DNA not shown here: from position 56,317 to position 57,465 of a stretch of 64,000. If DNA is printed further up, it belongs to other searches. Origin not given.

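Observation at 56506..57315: ParB/sulfiredoxin-fold gene between cysO and cysM, a candidate free serine kinase supplying O-phosphoserine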

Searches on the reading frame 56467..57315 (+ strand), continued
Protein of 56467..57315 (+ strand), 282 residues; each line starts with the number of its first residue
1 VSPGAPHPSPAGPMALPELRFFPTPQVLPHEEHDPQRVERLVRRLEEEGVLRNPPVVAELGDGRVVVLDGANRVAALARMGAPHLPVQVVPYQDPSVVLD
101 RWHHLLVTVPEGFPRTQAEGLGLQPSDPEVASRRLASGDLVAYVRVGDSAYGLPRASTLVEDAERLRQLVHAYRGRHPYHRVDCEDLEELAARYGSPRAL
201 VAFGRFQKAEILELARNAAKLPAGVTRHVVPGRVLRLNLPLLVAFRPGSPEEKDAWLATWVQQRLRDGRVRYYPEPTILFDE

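Call 26: search_protein_families(library=ncbifam, proteins=[L072:6843-7793:+, L038:4477-5694:-, L021:1281-2650:+, L055:4704-5915:+, L083:5057-5998:+, L082:6973-7944:+], max_evalue=1e-10)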
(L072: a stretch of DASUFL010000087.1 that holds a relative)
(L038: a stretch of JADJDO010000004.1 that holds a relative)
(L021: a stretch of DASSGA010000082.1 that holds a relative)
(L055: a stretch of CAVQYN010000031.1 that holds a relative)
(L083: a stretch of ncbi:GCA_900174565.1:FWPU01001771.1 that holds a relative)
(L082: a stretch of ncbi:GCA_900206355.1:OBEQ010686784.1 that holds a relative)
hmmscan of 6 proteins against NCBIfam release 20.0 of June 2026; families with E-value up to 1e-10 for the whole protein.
L072:6843-7793:+ (317 aa): 25 families
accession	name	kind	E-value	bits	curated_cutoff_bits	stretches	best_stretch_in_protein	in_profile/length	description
TIGR01127.1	ilvA_1Cterm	equivalog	1e-69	235.4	378.75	1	34-313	14-296/380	threonine ammonia-lyase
NF005680.0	PRK07476.1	equivalog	1.6e-67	227.8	413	1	9-314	8-322/326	hydroxyectoine utilization dehydratase EutB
TIGR02991.1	ectoine_eutB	equivalog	4.5e-62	209.8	413.35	1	9-314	4-317/317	hydroxyectoine utilization dehydratase EutB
NF005600.0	PRK07334.1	equivalog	2.2e-60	204.4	496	1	9-314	13-323/408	threonine ammonia-lyase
NF006389.0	PRK08638.1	equivalog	7e-60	202.7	453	1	9-311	12-323/333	bifunctional threonine ammonia-lyase/L-serine ammonia-lyase TdcB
NF006094.0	PRK08246.1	subfamily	2.4e-59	201.3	331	1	7-308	6-309/310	serine/threonine dehydratase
NF005292.0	PRK06815.1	equivalog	1e-58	198.9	371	1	9-311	6-316/320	threonine/serine dehydratase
NF006674.0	PRK09224.1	subfamily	1e-55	189.4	577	1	34-308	39-319/508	threonine ammonia-lyase IlvA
NF006390.0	PRK08639.1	equivalog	4.1e-55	187.4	421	1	7-311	8-323/418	threonine ammonia-lyase IlvA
TIGR01124.1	ilvA_2Cterm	equivalog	3.3e-54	184.3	411.3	1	20-308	13-311/499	threonine ammonia-lyase, biosynthetic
NF009130.0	PRK12483.1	subfamily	7.5e-51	173.3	801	1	34-307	51-330/521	threonine ammonia-lyase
NF005454.0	PRK07048.1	equivalog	2.2e-50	171.7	452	1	8-313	9-321/324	threo-3-hydroxy-L-aspartate ammonia-lyase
TIGR02079.1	THD1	equivalog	2.4e-49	168.2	440.55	1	10-311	2-315/410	threonine ammonia-lyase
NF045641.2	BHydaspDhtseBhcB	equivalog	4.1e-49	167.4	550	1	6-308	2-310/312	beta-hydroxyaspartate dehydratase BhcB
NF006455.0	PRK08813.1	equivalog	3.2e-42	145.1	489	1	11-313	26-320/374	threonine dehydratase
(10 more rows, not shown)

L038:4477-5694:- (406 aa): 7 families
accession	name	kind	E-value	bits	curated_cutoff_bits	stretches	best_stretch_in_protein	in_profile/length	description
NF009057.0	PRK12391.1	equivalog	6e-204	677.6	366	1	1-394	51-440/441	TrpB-like pyridoxal phosphate-dependent enzyme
TIGR01415.1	trpB_rel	hypoth_equivalog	3.2e-173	576.3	518.85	1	2-381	40-417/419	TrpB-like pyridoxal phosphate-dependent enzyme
TIGR00263.1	trpB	equivalog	1.4e-40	139.5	392.45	1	28-375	49-380/385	tryptophan synthase subunit beta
NF010376.0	PRK13803.1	equivalog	3.9e-40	138.3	819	1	28-380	259-595/600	bifunctional phosphoribosylanthranilate isomerase/tryptophan synthase subunit beta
NF010375.0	PRK13802.1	equivalog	3.9e-28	98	1386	1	28-379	325-672/695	bifunctional indole-3-glycerol phosphate synthase/tryptophan synthase subunit beta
NF006050.0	PRK08197.1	equivalog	5.4e-14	51.8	303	0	30-147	81-193/406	threonine synthase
NF004996.0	PRK06381.1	equivalog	2.8e-13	49.6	266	1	29-137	15-118/319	threonine synthase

L021:1281-2650:+ (455 aa): 26 families (the best 25 are shown)
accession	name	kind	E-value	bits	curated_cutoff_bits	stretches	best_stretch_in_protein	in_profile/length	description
TIGR01137.1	cysta_beta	equivalog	2.5e-159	530.8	510.25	1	2-450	2-457/457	cystathionine beta-synthase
NF053679.1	CysteaSynCapA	equivalog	9.4e-114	379.6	600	1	1-323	6-329/329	cysteate synthase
NF007989.0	PRK10717.1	equivalog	3.3e-112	374.9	387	1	2-323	5-327/334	cysteine synthase A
TIGR01136.1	cysKM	subfamily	1.7e-102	342.9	344.15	1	6-311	2-296/299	cysteine synthase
TIGR01139.1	cysK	equivalog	4.6e-99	331.4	350.95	1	6-311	2-295/298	cysteine synthase A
TIGR01138.1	cysM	equivalog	1.3e-83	280.9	394.2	1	5-310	2-286/290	cysteine synthase B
NF008735.0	PRK11761.1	equivalog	1.3e-80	270.8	413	1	3-311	4-291/296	cysteine synthase CysM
TIGR03945.1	PLP_SbnA_fam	equivalog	2.1e-78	263.5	349.95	1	5-318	1-304/304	2,3-diaminopropionate biosynthesis protein SbnA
NF052478.1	CystDsulMYC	equivalog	4.6e-36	124.8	600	1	24-323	35-335/354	L-cysteine desulfhydrase Cds1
NF005292.0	PRK06815.1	equivalog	2.8e-22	79.2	371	1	16-286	26-292/320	threonine/serine dehydratase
TIGR01127.1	ilvA_1Cterm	equivalog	9.7e-22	77.5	378.75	1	12-283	1-267/380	threonine ammonia-lyase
NF006094.0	PRK08246.1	subfamily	2.1e-16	60.2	331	1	9-233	21-226/310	serine/threonine dehydratase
NF009130.0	PRK12483.1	subfamily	2.9e-16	59.2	801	1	7-208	33-224/521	threonine ammonia-lyase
NF006674.0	PRK09224.1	subfamily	1.1e-15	57.3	577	1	5-208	19-212/508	threonine ammonia-lyase IlvA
TIGR01124.1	ilvA_2Cterm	equivalog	5.8e-15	54.9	411.3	1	6-208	12-204/499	threonine ammonia-lyase, biosynthetic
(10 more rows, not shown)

L055:4704-5915:+ (404 aa): 8 families
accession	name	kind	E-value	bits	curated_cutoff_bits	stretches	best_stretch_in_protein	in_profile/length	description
NF009057.0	PRK12391.1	equivalog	1.2e-199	663.4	366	1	1-392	51-440/441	TrpB-like pyridoxal phosphate-dependent enzyme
TIGR01415.1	trpB_rel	hypoth_equivalog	1.4e-180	600.5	518.85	1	2-380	40-418/419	TrpB-like pyridoxal phosphate-dependent enzyme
NF010376.0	PRK13803.1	equivalog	3e-50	171.7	819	1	12-379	244-596/600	bifunctional phosphoribosylanthranilate isomerase/tryptophan synthase subunit beta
TIGR00263.1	trpB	equivalog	1.3e-48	166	392.45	1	10-371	32-378/385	tryptophan synthase subunit beta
NF010375.0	PRK13802.1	equivalog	1.5e-33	115.8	1386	1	26-372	323-667/695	bifunctional indole-3-glycerol phosphate synthase/tryptophan synthase subunit beta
NF006390.0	PRK08639.1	equivalog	1.5e-13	50.6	421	0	20-120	16-114/418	threonine ammonia-lyase IlvA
NF004996.0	PRK06381.1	equivalog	2.3e-13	49.8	266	1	29-135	15-116/319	threonine synthase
TIGR02079.1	THD1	equivalog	1.3e-12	47.3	440.55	0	184-257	149-216/410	threonine ammonia-lyase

L083:5057-5998:+ (313 aa): 19 families
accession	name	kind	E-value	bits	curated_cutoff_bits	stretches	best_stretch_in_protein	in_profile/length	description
TIGR01138.1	cysM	equivalog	1.7e-115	385.6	394.2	1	19-311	2-289/290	cysteine synthase B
TIGR01136.1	cysKM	subfamily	4.9e-110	367.6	344.15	1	21-311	3-298/299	cysteine synthase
NF008735.0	PRK11761.1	equivalog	1.7e-97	326.2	413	1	19-311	6-293/296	cysteine synthase CysM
TIGR01139.1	cysK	equivalog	1.1e-93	313.8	350.95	1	21-311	3-297/298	cysteine synthase A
TIGR01137.1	cysta_beta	equivalog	8.5e-86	288.4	510.25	1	18-308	4-307/457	cystathionine beta-synthase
NF007989.0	PRK10717.1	equivalog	6.3e-78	262.2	387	1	16-308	5-314/334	cysteine synthase A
NF053679.1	CysteaSynCapA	equivalog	2.3e-64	217.2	600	1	14-308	5-316/329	cysteate synthase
TIGR03945.1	PLP_SbnA_fam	equivalog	4.9e-61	206.4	349.95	1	20-308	2-296/304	2,3-diaminopropionate biosynthesis protein SbnA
NF005292.0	PRK06815.1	equivalog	5.4e-17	61.8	371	1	22-230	18-215/320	threonine/serine dehydratase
NF052478.1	CystDsulMYC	equivalog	9.1e-16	58.1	600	1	41-306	36-320/354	L-cysteine desulfhydrase Cds1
TIGR01124.1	ilvA_2Cterm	equivalog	1.3e-12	47.1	411.3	1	25-229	17-211/499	threonine ammonia-lyase, biosynthetic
TIGR01127.1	ilvA_1Cterm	equivalog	1.4e-12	47.3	378.75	1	41-231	14-195/380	threonine ammonia-lyase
NF045641.2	BHydaspDhtseBhcB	equivalog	1.5e-12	47.3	550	1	16-222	11-206/312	beta-hydroxyaspartate dehydratase BhcB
NF006094.0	PRK08246.1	subfamily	4.1e-12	46.1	331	1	19-221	17-202/310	serine/threonine dehydratase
NF005147.0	PRK06608.1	equivalog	4.5e-12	45.4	380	1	41-230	38-218/339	serine/threonine dehydratase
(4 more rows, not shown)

L082:6973-7944:+ (323 aa): 16 families
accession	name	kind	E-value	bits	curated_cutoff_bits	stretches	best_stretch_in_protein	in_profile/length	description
TIGR01138.1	cysM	equivalog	2.3e-103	345.7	394.2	1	17-310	2-290/290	cysteine synthase B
TIGR01136.1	cysKM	subfamily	1.9e-98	329.5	344.15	1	19-310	3-299/299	cysteine synthase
NF008735.0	PRK11761.1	equivalog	2e-84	283.4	413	1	16-310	5-294/296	cysteine synthase CysM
TIGR01139.1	cysK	equivalog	3.5e-84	282.6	350.95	1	19-310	3-298/298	cysteine synthase A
TIGR01137.1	cysta_beta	equivalog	9.2e-76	255.3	510.25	1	15-309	3-310/457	cystathionine beta-synthase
NF007989.0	PRK10717.1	equivalog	9e-69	232.1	387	1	15-311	6-319/334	cysteine synthase A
TIGR03945.1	PLP_SbnA_fam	equivalog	6.8e-58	196.1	349.95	1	19-307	3-297/304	2,3-diaminopropionate biosynthesis protein SbnA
NF053679.1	CysteaSynCapA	equivalog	3.8e-57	193.5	600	1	15-216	8-209/329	cysteate synthase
NF005292.0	PRK06815.1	equivalog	1.5e-19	70.2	371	1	16-221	14-208/320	threonine/serine dehydratase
NF052478.1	CystDsulMYC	equivalog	1.3e-15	57.6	600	1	20-307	16-323/354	L-cysteine desulfhydrase Cds1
NF045641.2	BHydaspDhtseBhcB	equivalog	5e-12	45.6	550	1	21-225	18-211/312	beta-hydroxyaspartate dehydratase BhcB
NF005147.0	PRK06608.1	equivalog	7e-12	44.8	380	1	21-228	22-218/339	serine/threonine dehydratase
NF006094.0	PRK08246.1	subfamily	7.2e-12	45.3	331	1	19-220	19-203/310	serine/threonine dehydratase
NF004170.0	PRK05638.1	equivalog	1.2e-11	43.8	421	0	21-145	64-179/442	threonine synthase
NF004996.0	PRK06381.1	equivalog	6.4e-11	41.8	266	0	20-129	12-116/319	threonine synthase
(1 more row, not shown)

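Call 39: predict_structure(alignment_id=A1)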
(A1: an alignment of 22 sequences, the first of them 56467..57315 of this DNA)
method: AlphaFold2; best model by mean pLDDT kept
length: 282 residues; sequences in the alignment: 22
mean_pLDDT: 89.5   pTM: 0.85
mean pLDDT of the five models: 89.5, 88.9, 88.0, 87.3, 87.2
residues with pLDDT >= 90: 209; 70-90: 49; 50-70: 13; < 50: 11
segments of 3 or more residues with pLDDT < 50: 1-11
pLDDT, mean of each block of 10 residues (from residue 1): 39 73 97 94 96 95 96 97 97 94 90 80 94 97 94 97 96 90 93 89 97 96 94 87 94 95 86 65 55
secondary structure, 60 per line:
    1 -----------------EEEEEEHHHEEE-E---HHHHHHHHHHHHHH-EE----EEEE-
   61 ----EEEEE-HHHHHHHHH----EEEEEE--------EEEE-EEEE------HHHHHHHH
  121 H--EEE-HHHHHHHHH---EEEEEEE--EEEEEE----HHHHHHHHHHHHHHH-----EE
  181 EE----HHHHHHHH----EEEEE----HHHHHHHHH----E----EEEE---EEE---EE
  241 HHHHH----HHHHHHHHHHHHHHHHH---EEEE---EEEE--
elements in order: E18-23 E27-29 H35-48 E56-59 E65-69 H71-79 E84-89 E98-101 E103-106 H113-121 E124-126 H128-136 E140-146 E149-154 H159-173 E179-182 H187-194 E199-203 H208-216 E226-229 E233-235 H241-245 H250-266 E270-273 E277-280

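Call 43: fold_search(model_id=the predicted structure, library=pdb)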
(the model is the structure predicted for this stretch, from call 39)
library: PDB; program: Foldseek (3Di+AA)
matches with E <= 10: 654; with E <= 0.001: 14
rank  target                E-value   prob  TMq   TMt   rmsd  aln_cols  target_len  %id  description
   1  5uje                  2.0e-18  1.00  0.68  0.79   3.5       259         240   21  SbnI with C-terminal truncation from Staphylococcus aureus (released 2018-01-24)
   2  5ujd_A                7.4e-18  1.00  0.72  0.79   3.4       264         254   24  SbnI from Staphylococcus pseudintermedius (released 2018-01-24)
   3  6nr6_A                1.7e-17  1.00  0.71  0.78   3.8       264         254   23  Crystal Structure of Staphylococcus pseudintermedius SbnI in complex with ADP (released 2019-06-19)
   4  5x0k                  4.6e-16  1.00  0.70  0.81   4.2       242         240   18  Free serine kinase (E30Q mutant) in complex with AMP (released 2017-04-12)
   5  5x0b                  7.1e-16  1.00  0.70  0.81   4.3       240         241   18  Free serine kinase in complex with AMP (released 2017-04-12)
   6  1vk1                  1.1e-15  1.00  0.67  0.80   3.8       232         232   18  Conserved hypothetical protein from Pyrococcus furiosus Pfu-392566-001 (released 2004-08-10)
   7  5x0g                  1.6e-15  1.00  0.70  0.81   4.2       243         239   19  Free serine kinase (E30A mutant) in complex with ADP (released 2017-04-12)
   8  5x0e                  2.1e-15  1.00  0.66  0.76   3.2       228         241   18  Free serine kinase (E30A mutant) in complex with phosphoserine and AMP (released 2017-04-12)
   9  5x0j                  2.5e-15  1.00  0.66  0.76   3.3       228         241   18  Free serine kinase (E30Q mutant) in complex with phosphoserine and AMP (released 2017-04-12)
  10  7nfu_B                7.1e-05  1.00  0.25  0.32  14.2       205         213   16  Crystal structure of C-terminally truncated Geobacillus thermoleovorans nucleoid occlusion protein Noc (released 2021-02-17)
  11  7nfu_A                1.6e-04  1.00  0.25  0.31  14.2       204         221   17  Crystal structure of C-terminally truncated Geobacillus thermoleovorans nucleoid occlusion protein Noc (released 2021-02-17)
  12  7ng0                  2.2e-04  1.00  0.24  0.34   1.9        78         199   24  Crystal structure of N- and C-terminally truncated Geobacillus thermoleovorans nucleoid occlusion protein Noc (released 2021-02-17)
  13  7ol9_B                5.8e-04  1.00  0.25  0.35   2.0        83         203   17  Crystal structure of C-terminally truncated Bacillus subtilis nucleoid occlusion protein (Noc) complexed to the Noc-bi (released 2022-03-09)
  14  7bnr_A                9.4e-04  1.00  0.24  0.33  18.8       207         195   16  Crystal structure of a ParB Q52A mutant from Myxococcus xanthus bound to CTPyS (released 2021-09-08)
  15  7bnk_A                1.4e-03  0.99  0.24  0.33  19.0       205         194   16  Crystal structure of ParB from Myxococcus xanthus bound to CDP and Monothiophosphate (released 2021-09-08)
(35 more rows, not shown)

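Call 45: search_protein_families(library=pfam, alignment_id=A2, max_evalue=0.00001)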
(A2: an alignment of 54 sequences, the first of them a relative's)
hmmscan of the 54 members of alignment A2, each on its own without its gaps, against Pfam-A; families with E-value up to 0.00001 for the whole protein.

A. member 1, L017:4717-5262:+ (182 aa): 0 families

B. families by the number of members that match (of 54 scanned): 50 families (the first 25 are shown)
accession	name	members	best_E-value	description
PF00849.27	PseudoU_synth_2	8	3.8e-33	RNA pseudouridylate synthase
PF01479.30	S4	8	2.5e-15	S4 domain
PF00575.29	S1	5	5.6e-53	S1 RNA binding domain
PF23459.1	S1_RRP5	5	1.7e-21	RRP5 S1 domain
PF13509.12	S1_2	5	6.6e-08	S1 domain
PF00857.26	Isochorismatase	2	1.7e-39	Isochorismatase domain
PF24685.1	OB_RRP5_4th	2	6e-06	RRP5 OB-fold domain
PF00282.25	Pyridoxal_deC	1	6.5e-105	Pyridoxal-dependent decarboxylase conserved domain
PF05940.17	NnrS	1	7.5e-85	NnrS protein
PF02423.21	OCD_Mu_crystall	1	5.3e-82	Ornithine cyclodeaminase/mu-crystallin family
PF00155.27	Aminotran_1_2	1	3.5e-75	Aminotransferase class I and II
PF21948.1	LplA-B_cat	1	3.2e-50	Lipoyl protein ligase A/B catalytic domain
PF01323.26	DSBA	1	3.4e-50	DSBA-like thioredoxin domain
PF01261.30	AP_endonuc_2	1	1.5e-48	Xylose isomerase-like TIM barrel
PF00742.24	Homoserine_dh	1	4e-47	Homoserine dehydrogenase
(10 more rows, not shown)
